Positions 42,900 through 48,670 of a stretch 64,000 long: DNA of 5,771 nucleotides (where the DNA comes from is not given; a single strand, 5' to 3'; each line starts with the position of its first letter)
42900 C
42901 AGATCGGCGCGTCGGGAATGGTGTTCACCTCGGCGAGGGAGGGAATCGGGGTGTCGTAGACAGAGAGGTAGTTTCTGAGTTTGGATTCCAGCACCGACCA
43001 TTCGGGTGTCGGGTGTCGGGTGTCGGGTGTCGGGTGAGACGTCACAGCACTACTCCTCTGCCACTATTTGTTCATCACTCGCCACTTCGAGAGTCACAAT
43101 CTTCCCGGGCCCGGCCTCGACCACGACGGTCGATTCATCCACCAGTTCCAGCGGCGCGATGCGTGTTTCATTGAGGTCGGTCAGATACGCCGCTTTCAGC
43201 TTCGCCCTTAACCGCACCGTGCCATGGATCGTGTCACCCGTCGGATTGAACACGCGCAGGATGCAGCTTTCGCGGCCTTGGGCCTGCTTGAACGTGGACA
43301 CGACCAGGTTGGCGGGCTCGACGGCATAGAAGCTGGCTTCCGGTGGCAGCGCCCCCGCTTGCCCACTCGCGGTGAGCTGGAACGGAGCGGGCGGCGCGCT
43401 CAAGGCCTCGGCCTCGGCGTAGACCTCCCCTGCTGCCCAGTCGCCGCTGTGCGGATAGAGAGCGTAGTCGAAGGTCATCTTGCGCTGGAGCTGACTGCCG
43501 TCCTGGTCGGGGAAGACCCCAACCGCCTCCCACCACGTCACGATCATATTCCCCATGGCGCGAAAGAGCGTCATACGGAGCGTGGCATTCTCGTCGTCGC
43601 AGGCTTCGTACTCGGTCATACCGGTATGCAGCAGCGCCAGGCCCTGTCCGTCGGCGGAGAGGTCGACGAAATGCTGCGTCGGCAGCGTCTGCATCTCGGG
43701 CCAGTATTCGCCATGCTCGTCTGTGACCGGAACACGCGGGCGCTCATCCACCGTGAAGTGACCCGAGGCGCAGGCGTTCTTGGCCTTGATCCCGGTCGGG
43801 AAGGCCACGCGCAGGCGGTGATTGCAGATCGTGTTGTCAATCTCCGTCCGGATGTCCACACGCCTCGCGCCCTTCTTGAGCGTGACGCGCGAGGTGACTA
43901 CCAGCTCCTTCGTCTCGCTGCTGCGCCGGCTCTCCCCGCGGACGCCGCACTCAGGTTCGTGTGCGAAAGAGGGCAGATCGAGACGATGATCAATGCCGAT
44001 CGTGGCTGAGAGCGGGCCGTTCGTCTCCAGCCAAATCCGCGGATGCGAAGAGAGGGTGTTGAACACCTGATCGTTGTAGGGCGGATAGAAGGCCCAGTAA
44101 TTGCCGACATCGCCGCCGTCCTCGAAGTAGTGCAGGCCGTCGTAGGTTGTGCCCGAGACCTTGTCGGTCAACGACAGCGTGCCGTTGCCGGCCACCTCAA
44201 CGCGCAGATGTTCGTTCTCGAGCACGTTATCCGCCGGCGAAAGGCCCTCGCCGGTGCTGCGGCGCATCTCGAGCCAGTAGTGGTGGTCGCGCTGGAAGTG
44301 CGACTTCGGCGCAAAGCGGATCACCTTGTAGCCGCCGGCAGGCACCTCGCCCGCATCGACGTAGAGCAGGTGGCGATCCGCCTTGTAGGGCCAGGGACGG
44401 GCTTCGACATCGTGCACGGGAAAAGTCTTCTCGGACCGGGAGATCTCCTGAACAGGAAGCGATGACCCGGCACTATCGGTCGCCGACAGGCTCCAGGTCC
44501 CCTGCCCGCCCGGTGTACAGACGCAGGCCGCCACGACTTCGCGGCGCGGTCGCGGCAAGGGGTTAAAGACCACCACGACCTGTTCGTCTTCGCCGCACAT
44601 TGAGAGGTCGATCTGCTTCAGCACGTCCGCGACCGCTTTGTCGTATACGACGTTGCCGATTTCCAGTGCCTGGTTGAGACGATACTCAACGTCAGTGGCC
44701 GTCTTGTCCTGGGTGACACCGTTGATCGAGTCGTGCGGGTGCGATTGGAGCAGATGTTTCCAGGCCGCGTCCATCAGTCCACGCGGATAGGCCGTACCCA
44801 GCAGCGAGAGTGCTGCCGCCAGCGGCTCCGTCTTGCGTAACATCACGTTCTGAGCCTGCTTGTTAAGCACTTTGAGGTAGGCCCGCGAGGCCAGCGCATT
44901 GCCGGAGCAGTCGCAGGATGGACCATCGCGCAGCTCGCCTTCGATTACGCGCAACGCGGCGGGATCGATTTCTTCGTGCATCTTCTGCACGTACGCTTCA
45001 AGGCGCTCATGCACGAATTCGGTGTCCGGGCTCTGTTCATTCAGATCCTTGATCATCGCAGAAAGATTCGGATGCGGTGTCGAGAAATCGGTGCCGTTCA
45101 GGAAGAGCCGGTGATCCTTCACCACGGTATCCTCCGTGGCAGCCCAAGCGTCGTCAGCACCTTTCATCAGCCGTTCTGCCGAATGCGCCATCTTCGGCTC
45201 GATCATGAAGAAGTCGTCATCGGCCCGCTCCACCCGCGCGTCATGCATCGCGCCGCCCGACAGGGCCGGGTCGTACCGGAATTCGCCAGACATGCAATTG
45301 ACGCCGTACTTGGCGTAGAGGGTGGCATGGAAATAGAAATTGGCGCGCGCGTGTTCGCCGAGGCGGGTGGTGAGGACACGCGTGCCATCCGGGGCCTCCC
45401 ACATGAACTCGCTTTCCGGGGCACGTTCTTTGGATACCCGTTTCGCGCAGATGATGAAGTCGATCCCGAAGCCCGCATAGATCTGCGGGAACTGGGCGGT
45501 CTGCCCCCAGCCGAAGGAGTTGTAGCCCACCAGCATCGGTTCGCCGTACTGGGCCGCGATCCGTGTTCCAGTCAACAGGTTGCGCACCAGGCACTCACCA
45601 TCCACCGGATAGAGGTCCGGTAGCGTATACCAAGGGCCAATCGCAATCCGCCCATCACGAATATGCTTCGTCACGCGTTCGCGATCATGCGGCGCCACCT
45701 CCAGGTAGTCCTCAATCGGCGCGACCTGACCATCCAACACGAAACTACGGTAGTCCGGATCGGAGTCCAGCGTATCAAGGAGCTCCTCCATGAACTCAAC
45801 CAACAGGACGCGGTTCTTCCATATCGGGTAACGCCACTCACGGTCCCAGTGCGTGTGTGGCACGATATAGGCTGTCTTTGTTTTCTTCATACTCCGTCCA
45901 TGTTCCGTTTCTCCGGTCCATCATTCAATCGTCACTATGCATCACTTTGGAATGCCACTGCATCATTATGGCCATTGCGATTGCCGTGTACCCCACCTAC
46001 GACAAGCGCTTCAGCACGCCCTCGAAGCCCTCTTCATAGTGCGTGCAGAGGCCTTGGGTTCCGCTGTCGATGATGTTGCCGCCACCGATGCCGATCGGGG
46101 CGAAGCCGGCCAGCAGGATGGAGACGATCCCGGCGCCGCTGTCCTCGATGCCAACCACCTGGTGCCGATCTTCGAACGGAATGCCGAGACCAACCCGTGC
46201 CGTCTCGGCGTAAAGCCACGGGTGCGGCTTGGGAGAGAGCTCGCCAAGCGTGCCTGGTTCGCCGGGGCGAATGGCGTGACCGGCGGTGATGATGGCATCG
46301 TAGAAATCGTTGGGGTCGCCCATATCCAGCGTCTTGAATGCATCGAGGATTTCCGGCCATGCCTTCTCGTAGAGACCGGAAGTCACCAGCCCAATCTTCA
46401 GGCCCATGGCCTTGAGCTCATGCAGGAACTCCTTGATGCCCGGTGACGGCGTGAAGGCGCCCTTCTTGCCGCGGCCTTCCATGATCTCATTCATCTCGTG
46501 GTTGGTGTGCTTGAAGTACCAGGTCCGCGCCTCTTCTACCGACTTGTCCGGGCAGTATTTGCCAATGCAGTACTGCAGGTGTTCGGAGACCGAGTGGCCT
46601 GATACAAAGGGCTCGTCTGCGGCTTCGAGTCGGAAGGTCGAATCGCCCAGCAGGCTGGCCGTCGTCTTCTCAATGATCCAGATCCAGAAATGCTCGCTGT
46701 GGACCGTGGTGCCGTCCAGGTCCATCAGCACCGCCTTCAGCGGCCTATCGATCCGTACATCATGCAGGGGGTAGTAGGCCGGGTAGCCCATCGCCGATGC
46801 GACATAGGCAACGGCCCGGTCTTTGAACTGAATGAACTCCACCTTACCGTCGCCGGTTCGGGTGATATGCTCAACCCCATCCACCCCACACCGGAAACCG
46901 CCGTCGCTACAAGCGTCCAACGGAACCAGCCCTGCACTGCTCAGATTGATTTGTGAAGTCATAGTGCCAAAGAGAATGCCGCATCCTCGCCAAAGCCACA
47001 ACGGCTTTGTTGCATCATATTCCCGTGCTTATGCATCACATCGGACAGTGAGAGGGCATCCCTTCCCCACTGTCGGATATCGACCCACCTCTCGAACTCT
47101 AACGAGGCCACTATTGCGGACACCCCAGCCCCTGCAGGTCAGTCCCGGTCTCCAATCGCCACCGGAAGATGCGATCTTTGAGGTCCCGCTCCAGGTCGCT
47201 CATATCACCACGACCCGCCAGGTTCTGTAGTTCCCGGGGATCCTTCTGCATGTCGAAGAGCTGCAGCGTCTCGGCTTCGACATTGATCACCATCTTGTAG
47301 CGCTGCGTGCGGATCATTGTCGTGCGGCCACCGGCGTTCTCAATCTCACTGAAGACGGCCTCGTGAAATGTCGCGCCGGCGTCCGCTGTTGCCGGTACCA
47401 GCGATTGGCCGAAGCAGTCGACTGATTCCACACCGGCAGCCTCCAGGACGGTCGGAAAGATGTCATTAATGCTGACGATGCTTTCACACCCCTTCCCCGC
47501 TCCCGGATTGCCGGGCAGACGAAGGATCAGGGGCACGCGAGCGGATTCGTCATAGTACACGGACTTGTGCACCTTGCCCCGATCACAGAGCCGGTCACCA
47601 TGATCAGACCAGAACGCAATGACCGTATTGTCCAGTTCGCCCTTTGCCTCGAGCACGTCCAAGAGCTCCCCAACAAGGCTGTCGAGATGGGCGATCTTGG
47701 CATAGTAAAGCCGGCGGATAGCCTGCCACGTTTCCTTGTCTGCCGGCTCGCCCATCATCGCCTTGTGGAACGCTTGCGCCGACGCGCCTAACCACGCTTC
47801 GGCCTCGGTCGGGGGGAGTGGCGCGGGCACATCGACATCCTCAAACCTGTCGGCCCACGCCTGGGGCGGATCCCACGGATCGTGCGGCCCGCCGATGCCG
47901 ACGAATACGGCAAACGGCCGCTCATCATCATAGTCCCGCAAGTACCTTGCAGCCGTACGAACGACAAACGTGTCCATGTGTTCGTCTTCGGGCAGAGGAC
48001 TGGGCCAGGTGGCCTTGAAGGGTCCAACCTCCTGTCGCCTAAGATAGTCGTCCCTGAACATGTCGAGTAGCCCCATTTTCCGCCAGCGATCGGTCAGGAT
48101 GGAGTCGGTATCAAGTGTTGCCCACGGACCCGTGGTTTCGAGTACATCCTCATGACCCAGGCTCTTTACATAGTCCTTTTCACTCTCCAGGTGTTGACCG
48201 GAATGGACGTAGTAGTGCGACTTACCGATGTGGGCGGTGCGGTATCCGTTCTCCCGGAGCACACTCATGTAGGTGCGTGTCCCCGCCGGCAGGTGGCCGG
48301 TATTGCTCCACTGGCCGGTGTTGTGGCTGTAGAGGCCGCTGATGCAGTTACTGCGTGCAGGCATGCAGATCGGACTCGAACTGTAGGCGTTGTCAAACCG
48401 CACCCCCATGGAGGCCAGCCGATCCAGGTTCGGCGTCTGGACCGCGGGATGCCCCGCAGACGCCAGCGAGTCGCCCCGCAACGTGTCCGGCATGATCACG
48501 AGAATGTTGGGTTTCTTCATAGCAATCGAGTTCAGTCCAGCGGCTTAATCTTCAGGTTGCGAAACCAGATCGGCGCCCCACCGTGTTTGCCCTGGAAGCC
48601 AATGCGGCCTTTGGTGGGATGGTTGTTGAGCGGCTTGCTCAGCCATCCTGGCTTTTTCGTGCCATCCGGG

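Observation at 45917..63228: Phased TGCATCA(Y) direct repeats mark six promoter regions of the glycan block: candidate AraC/XylS-type operator defining one regulon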

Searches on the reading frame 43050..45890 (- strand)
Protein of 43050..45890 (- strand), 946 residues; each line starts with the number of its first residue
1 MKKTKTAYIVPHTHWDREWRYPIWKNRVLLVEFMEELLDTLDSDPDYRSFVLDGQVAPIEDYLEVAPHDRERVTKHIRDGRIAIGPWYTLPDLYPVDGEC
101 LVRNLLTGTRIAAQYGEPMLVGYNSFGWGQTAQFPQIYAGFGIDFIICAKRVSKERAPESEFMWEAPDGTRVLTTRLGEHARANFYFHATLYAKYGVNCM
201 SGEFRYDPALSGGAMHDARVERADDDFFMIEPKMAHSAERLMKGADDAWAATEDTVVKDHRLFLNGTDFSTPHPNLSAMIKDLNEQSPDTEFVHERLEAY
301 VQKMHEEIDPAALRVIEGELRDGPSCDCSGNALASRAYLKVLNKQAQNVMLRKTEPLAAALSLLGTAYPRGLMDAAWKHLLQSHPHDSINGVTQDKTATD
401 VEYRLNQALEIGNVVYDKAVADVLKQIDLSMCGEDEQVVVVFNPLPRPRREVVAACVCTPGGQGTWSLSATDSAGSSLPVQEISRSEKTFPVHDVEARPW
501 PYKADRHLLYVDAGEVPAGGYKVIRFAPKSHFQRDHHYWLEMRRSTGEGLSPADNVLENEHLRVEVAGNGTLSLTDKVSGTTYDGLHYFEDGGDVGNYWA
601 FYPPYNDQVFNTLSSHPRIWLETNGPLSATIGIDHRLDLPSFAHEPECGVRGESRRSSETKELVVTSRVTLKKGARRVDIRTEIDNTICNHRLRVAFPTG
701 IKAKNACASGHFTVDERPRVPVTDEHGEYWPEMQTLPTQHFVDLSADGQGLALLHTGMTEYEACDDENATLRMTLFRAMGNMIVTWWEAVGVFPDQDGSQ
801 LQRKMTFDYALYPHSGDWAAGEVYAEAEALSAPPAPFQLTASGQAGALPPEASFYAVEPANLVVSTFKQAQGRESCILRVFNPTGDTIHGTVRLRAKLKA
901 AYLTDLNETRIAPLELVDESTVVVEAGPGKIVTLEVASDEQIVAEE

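Call 5: search_protein_families(library=pfam, proteins=[window:43050-45890:-])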
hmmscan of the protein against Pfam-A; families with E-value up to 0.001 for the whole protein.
window:43050-45890:- (946 aa): 4 families
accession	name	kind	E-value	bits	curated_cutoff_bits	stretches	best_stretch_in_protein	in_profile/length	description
PF01074.27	Glyco_hydro_38N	-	1.5e-26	93.9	25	1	7-306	2-257/270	Glycosyl hydrolases family 38 N-terminal domain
PF07748.19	Glyco_hydro_38C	-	8.5e-22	78.9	25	1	557-779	1-200/206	Glycosyl hydrolases family 38 C-terminal domain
PF09261.16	Alpha-mann_mid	-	1.1e-09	38.7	31.1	1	334-421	8-94/96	Alpha mannosidase middle domain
PF17677.7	Glyco_hydro38C2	-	1e-08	35.6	22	1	861-934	1-72/72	Glycosyl hydrolases family 38 C-terminal beta sandwich domain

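Call 11: find_encoding_contigs(protein=window:43050-45890:-, flank=10000, max_places=6)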
Protein window:43050-45890:- (946 aa): 8 contigs read that carry it; 2 places shown.
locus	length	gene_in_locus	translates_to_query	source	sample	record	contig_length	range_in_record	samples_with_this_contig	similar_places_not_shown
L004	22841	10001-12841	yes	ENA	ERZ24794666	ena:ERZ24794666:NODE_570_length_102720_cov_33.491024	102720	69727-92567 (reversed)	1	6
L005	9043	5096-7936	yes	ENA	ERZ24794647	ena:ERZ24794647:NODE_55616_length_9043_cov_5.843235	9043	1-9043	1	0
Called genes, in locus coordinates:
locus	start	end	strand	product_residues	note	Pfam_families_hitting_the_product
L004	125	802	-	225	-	PF08843:AbiEii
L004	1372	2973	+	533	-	-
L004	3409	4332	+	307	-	PF01208:URO-D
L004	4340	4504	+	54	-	-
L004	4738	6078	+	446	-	PF01408:GFO_IDH_MocA, PF22725:GFO_IDH_MocA_C3 (faint), PF19051:GFO_IDH_MocA_C2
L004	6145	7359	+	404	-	PF06439:3keto-disac_hyd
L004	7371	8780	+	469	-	PF00884:Sulfatase, PF01663:Phosphodiest (faint), PF16347:SGSH_C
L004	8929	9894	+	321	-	PF00702:Hydrolase, PF13419:HAD_2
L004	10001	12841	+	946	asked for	PF01074:Glyco_hydro_38N, PF09261:Alpha-mann_mid, PF07748:Glyco_hydro_38C, PF17677:Glyco_hydro38C2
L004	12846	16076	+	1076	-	PF22124:Glyco_hydro_95_cat, PF00754:F5_F8_type_C (weak)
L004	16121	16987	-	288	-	PF12833:HTH_18, PF00165:HTH_AraC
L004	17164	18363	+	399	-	PF01208:URO-D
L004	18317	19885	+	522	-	PF00005:ABC_tran, PF13304:AAA_21 (faint), PF00005:ABC_tran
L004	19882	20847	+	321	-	PF02653:BPD_transp_2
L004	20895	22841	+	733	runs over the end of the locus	PF02653:BPD_transp_2, PF00532:Peripla_BP_1, PF13407:Peripla_BP_4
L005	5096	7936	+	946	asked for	PF01074:Glyco_hydro_38N, PF09261:Alpha-mann_mid, PF07748:Glyco_hydro_38C, PF17677:Glyco_hydro38C2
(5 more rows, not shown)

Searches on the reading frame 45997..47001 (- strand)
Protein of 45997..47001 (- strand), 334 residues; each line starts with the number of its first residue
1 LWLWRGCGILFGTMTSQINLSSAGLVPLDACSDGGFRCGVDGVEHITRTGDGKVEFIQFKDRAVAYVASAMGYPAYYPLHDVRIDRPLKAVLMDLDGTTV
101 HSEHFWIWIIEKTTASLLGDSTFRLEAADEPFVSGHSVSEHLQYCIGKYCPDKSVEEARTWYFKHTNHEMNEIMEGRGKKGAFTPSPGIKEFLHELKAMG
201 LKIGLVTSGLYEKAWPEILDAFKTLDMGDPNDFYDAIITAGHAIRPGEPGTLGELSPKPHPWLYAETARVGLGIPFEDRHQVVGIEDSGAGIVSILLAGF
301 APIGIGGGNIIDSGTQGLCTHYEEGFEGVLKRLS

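Call 5: search_protein_families(library=pfam, proteins=[window:45997-47001:-])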
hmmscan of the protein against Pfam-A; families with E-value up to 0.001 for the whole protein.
window:45997-47001:- (334 aa): 2 families
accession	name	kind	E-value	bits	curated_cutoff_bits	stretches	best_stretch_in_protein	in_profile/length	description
PF00702.32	Hydrolase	-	8.8e-12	46.3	26.4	1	89-298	2-190/191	haloacid dehalogenase-like hydrolase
PF13419.12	HAD_2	-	2.2e-10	41.4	23.8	1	91-217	1-112/178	Haloacid dehalogenase-like hydrolase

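Call 49: search_protein_families(library=ncbifam, proteins=[window:45997-46962:-], max_evalue=0.01)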
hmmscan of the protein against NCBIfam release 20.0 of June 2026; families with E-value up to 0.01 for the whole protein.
window:45997-46962:- (321 aa): 6 families
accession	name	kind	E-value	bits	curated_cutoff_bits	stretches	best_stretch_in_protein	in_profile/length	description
TIGR01990.1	bPGM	equivalog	1.6e-08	34.7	189.4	1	75-293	1-187/187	beta-phosphoglucomutase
TIGR02253.1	CTE7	subfamily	3.3e-08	33.6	169.75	1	75-228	2-144/221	TIGR02253 family HAD-type hydrolase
NF008087.0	PRK10826.1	equivalog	5.2e-06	26.2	191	1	72-282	4-181/222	hexitol phosphatase HxpB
TIGR02009.1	PGMB-YQAB-SF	subfamily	5.9e-06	26.6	153.35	1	76-289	2-183/186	beta-phosphoglucomutase family hydrolase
TIGR01509.1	HAD-SF-IA-v3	subfamily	0.00056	20.1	29.4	0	243-290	109-152/154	HAD-IA family hydrolase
NF009804.0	PRK13288.1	equivalog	0.0018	17.8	218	1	75-201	3-112/215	pyrophosphatase PpaX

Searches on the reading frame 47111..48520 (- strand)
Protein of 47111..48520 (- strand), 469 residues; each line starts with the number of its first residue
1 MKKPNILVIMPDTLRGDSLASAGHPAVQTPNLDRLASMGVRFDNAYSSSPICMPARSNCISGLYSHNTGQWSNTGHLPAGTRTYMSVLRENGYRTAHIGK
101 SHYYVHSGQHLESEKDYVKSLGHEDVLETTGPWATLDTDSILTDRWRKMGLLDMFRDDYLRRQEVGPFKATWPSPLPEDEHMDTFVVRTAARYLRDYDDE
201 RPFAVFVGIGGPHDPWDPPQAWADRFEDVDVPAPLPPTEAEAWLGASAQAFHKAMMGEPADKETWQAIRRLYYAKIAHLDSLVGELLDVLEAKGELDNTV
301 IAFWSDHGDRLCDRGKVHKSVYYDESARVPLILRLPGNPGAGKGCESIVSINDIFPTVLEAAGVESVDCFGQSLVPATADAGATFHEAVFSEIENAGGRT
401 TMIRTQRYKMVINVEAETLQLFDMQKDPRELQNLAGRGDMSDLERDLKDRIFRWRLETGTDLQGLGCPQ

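Call 5: search_protein_families(library=pfam, proteins=[window:47111-48520:-])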
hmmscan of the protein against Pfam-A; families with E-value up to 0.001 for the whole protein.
window:47111-48520:- (469 aa): 4 families
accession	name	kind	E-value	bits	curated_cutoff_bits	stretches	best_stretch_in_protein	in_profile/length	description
PF00884.28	Sulfatase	-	1.4e-46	159.6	25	1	4-364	1-301/301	Sulfatase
PF16347.10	SGSH_C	-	4e-18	66.5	29.3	1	318-453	7-150/154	N-sulphoglucosamine sulphohydrolase, C-terminal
PF01663.27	Phosphodiest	-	1e-06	29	23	0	273-312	185-224/342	Type I phosphodiesterase / nucleotide pyrophosphatase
PF02995.22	DUF229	-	0.00094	18.4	25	0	255-311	288-345/496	Protein of unknown function (DUF229)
